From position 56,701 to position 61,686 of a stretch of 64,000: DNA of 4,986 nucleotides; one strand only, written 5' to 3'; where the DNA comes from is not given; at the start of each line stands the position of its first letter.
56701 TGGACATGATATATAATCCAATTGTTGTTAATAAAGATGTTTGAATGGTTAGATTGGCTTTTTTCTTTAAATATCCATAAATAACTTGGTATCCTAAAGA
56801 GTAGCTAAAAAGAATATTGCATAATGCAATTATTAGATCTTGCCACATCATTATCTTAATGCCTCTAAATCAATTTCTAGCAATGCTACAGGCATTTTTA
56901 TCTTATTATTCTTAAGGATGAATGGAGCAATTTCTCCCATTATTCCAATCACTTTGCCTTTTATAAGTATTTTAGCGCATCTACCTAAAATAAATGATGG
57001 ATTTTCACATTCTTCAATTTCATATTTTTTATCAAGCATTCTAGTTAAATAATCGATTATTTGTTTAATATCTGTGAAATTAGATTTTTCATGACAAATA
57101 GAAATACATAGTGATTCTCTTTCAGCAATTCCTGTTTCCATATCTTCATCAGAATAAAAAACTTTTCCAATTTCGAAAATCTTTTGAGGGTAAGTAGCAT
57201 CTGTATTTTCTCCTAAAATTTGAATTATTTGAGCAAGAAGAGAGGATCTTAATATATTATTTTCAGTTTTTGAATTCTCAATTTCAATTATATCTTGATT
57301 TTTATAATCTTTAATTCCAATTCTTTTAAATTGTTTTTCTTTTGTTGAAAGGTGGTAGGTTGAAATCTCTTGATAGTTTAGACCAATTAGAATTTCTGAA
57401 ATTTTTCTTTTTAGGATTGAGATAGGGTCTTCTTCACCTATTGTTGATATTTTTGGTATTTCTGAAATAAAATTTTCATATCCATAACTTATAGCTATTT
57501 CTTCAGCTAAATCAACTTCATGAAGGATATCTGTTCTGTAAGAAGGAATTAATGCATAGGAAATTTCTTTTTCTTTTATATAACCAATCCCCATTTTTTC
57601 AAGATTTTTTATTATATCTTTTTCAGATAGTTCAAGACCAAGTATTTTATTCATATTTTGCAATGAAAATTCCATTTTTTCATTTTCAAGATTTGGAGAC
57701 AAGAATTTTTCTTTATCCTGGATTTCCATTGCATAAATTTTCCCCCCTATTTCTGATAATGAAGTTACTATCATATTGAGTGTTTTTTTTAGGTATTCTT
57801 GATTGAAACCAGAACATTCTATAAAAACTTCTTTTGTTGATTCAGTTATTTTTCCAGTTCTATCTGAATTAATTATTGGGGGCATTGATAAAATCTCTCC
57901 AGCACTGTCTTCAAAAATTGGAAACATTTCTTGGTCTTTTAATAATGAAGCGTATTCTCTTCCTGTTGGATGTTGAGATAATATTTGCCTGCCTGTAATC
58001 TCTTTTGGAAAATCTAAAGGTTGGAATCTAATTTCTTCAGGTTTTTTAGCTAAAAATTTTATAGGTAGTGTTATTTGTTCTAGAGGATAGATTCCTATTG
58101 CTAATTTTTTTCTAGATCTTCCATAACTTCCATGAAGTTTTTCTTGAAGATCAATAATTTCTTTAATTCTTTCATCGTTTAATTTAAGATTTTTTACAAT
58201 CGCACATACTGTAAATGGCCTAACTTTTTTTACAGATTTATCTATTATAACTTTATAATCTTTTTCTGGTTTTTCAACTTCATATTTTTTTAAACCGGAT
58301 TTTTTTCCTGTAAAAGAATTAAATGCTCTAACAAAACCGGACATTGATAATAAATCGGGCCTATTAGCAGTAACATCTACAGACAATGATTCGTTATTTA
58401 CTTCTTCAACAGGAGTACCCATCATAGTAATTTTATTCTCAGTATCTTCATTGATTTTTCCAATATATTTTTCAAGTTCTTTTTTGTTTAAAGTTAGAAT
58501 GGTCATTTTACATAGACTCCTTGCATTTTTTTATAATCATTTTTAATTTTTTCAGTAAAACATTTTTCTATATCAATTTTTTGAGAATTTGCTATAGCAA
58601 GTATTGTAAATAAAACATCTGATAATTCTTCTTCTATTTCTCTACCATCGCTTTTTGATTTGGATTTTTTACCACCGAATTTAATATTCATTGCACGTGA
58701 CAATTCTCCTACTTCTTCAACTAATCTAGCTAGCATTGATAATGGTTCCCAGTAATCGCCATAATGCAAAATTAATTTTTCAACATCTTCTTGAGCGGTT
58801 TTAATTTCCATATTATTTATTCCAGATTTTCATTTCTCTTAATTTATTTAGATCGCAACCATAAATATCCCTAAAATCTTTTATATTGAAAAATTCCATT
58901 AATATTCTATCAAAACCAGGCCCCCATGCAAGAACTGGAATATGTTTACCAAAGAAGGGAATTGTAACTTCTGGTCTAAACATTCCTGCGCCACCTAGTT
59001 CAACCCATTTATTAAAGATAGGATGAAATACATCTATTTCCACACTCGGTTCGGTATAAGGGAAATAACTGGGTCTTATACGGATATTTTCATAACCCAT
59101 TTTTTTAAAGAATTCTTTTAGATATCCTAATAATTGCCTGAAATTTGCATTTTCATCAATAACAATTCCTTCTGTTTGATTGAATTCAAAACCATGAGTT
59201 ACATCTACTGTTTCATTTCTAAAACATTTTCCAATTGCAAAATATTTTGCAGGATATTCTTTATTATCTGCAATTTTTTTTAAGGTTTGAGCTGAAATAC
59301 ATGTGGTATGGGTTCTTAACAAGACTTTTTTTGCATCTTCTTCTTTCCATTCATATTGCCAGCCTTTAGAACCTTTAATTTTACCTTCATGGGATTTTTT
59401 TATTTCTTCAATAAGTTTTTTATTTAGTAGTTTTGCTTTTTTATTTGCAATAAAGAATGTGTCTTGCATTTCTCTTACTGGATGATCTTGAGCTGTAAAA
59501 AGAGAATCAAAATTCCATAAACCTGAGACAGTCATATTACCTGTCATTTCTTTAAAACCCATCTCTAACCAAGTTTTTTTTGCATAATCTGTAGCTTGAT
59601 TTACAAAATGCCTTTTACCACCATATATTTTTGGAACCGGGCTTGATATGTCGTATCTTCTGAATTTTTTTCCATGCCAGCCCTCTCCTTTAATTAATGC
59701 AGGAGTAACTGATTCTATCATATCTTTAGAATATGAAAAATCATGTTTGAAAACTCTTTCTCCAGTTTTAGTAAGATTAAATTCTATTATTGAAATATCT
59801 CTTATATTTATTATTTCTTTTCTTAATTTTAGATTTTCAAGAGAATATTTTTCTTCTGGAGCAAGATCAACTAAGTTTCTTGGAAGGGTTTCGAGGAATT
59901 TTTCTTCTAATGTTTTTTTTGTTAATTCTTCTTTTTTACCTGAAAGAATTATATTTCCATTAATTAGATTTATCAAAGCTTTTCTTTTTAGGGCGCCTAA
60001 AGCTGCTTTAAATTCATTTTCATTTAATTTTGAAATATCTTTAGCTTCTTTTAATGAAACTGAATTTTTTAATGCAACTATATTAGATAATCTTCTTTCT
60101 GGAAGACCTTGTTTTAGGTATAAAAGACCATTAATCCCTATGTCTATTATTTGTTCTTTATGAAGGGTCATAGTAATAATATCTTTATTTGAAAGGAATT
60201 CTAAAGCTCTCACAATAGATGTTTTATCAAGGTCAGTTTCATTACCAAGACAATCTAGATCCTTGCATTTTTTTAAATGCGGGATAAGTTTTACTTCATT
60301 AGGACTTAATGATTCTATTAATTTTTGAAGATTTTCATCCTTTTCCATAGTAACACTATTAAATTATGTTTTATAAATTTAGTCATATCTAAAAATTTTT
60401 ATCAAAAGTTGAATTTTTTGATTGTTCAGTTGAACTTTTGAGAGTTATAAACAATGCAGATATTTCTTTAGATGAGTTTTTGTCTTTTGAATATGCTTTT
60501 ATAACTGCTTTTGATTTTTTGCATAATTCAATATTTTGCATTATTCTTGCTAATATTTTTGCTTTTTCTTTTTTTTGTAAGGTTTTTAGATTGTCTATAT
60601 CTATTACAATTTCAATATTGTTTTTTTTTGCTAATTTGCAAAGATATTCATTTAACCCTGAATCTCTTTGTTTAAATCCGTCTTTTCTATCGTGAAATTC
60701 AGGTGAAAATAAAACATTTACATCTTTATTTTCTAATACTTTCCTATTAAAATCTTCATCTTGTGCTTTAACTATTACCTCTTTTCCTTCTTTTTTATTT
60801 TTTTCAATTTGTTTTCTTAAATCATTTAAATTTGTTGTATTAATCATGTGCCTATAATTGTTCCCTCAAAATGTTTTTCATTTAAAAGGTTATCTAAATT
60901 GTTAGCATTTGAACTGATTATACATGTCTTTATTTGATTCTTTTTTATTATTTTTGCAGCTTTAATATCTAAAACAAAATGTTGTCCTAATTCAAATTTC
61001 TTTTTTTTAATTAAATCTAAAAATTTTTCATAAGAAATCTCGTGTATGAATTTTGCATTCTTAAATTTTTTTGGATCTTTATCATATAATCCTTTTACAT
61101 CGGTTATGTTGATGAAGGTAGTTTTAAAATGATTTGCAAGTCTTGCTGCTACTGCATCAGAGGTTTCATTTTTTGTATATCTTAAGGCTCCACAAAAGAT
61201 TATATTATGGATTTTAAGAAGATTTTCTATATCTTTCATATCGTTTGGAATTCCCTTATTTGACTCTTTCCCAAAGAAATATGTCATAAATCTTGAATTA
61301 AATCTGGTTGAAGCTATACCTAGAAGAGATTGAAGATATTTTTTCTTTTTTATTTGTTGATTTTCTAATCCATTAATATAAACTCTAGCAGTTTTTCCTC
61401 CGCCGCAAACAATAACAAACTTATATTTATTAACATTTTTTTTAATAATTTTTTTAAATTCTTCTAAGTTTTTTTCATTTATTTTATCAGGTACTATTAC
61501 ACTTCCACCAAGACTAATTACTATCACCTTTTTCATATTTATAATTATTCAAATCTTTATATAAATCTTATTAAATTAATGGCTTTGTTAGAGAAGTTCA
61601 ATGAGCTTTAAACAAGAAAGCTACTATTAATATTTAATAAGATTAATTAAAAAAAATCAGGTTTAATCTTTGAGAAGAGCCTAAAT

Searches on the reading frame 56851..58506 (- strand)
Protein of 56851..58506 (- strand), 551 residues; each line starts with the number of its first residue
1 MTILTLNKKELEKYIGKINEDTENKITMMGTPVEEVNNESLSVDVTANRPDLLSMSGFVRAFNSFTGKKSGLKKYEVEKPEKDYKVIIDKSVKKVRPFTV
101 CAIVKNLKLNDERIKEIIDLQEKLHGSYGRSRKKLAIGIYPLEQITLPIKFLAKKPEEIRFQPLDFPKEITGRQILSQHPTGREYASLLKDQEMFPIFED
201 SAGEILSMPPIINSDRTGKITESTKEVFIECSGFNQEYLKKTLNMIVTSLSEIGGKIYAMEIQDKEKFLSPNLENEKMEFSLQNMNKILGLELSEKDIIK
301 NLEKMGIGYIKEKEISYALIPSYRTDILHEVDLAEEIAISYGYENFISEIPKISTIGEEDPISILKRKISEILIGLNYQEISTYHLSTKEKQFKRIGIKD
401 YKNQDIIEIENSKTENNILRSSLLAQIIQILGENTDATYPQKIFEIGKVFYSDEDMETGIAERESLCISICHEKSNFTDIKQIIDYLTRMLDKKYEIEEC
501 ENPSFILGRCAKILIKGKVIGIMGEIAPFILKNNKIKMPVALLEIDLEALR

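Call 94: search_protein_families(library=pfam, proteins=[window:56851-58506:-], max_evalue=0.001)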
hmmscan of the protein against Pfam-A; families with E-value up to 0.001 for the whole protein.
window:56851-58506:- (551 aa): 5 families
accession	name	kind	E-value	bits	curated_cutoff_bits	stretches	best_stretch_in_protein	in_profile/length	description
PF17759.6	tRNA_synthFbeta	-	1.2e-41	142.9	22.4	1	349-547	4-214/214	Phenylalanyl tRNA synthetase beta chain CLM domain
PF03484.21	B5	-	1.7e-22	79.8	28.6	1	278-343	1-67/67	tRNA synthetase B5 domain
PF01409.25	tRNA-synt_2d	-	3.4e-09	37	19.8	1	354-496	11-159/246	tRNA synthetases class II core domain (F)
PF03483.22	B3_4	-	5.7e-07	29.7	29.3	1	112-242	33-135/174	B3/4 domain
PF18262.7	PhetRS_B1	-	6e-07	30.1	26.8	1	33-68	48-83/83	Phe-tRNA synthetase beta subunit B1 domain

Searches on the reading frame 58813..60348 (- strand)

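Call 36: search_protein_families(library=ncbifam, proteins=[window:58813-60348:-], max_evalue=0.001)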
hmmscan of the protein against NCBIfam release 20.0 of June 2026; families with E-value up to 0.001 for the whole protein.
window:58813-60348:- (511 aa): 6 families
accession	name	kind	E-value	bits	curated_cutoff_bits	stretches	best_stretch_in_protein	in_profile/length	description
NF003210.0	PRK04172.1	equivalog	6.6e-150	500.2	350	1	13-508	3-493/496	phenylalanine--tRNA ligase subunit alpha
TIGR00468.1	pheS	equivalog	9.2e-97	324.2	237.45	1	205-507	30-323/324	phenylalanine--tRNA ligase subunit alpha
NF051887.1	PheS_related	equivalog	1.5e-23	83.4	300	1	340-495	70-228/349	PheS-related mystery ligase SrmL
TIGR00469.1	pheS_mito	equivalog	8.2e-19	67.6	258.35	2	423-500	260-337/451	phenylalanine--tRNA ligase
TIGR00470.1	sepS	equivalog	1.3e-17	63.5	380.65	1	340-495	181-340/533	O-phosphoserine--tRNA ligase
TIGR00499.1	lysS_bact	equivalog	0.00027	19.7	427.6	0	368-417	242-289/496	lysine--tRNA ligase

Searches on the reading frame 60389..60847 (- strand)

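Call 36: search_protein_families(library=ncbifam, proteins=[window:60389-60847:-], max_evalue=0.001)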
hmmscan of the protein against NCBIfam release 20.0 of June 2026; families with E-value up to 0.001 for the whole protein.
window:60389-60847:- (152 aa): 3 families
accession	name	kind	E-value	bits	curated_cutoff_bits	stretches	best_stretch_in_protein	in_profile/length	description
NF046111.1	RNaseP3Mthb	equivalog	5.3e-16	59.1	200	1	2-116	67-174/236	ribonuclease P protein component 3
NF046108.1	RNaseP3Mthcoc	equivalog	3.7e-14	52.8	250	1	3-125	58-176/227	ribonuclease P protein component 3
NF003023.0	PRK03892.1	equivalog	4.3e-06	26.3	323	1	18-114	79-167/217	Ribonuclease P protein component 3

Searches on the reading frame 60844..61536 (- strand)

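Call 34: search_protein_families(library=pfam, proteins=[window:60844-61536:-], max_evalue=0.001)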
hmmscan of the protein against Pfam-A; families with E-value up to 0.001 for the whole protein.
window:60844-61536:- (230 aa): 1 family
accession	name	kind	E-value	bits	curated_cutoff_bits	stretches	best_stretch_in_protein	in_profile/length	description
PF00696.33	AA_kinase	-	6.5e-29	101.8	24.9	1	3-208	1-234/234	Amino acid kinase family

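Call 36: search_protein_families(library=ncbifam, proteins=[window:60844-61536:-], max_evalue=0.001)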
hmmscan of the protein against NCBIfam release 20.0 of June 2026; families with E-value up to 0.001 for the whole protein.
window:60844-61536:- (230 aa): 22 families
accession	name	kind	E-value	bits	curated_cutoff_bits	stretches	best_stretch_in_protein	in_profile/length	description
TIGR02076.1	pyrH_arch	equivalog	4e-54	183.6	158.05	1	5-228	1-221/222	UMP kinase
NF040647.1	IPPK_Arch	equivalog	4.3e-15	55.7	120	2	127-228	155-259/259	isopentenyl phosphate kinase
TIGR02075.1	pyrH_bact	equivalog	4.1e-13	49.5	243.9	1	4-227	3-231/233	UMP kinase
TIGR00657.1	asp_kinases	subfamily_domain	5.7e-08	32.3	208.7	1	126-205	194-268/442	aspartate kinase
TIGR00656.1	asp_kin_monofn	equivalog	5.7e-08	32.2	402.25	1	126-210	160-239/407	aspartate kinase, monofunctional class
NF005154.0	PRK06635.1-2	equivalog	1.7e-07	30.9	376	1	126-216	154-239/407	aspartate kinase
NF005155.0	PRK06635.1-4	equivalog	1.8e-07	30.5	346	1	126-220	153-242/407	aspartate kinase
TIGR00761.1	argB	equivalog_domain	3.4e-07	30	151.3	0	122-184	152-210/231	acetylglutamate kinase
NF005158.0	PRK06635.2-2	equivalog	4.3e-07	29.2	717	1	122-217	152-242/401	aspartate kinase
NF006068.0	PRK08210.1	equivalog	7.9e-07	28.6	474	1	125-209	157-236/405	aspartate kinase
NF005656.0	PRK07431.1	equivalog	9.8e-07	27.7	657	1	126-213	155-237/587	aspartate kinase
NF005156.0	PRK06635.1-5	equivalog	2.3e-06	26.6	594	1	125-220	152-242/411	aspartate kinase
NF006959.0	PRK09436.1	equivalog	3.7e-06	25.3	726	1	124-175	205-257/819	bifunctional aspartate kinase/homoserine dehydrogenase I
NF005161.0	PRK06635.2-5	equivalog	4e-06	26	586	1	125-202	154-225/402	aspartate kinase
TIGR01027.1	proB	equivalog_domain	1.1e-05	24.8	186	1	128-223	147-247/363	glutamate 5-kinase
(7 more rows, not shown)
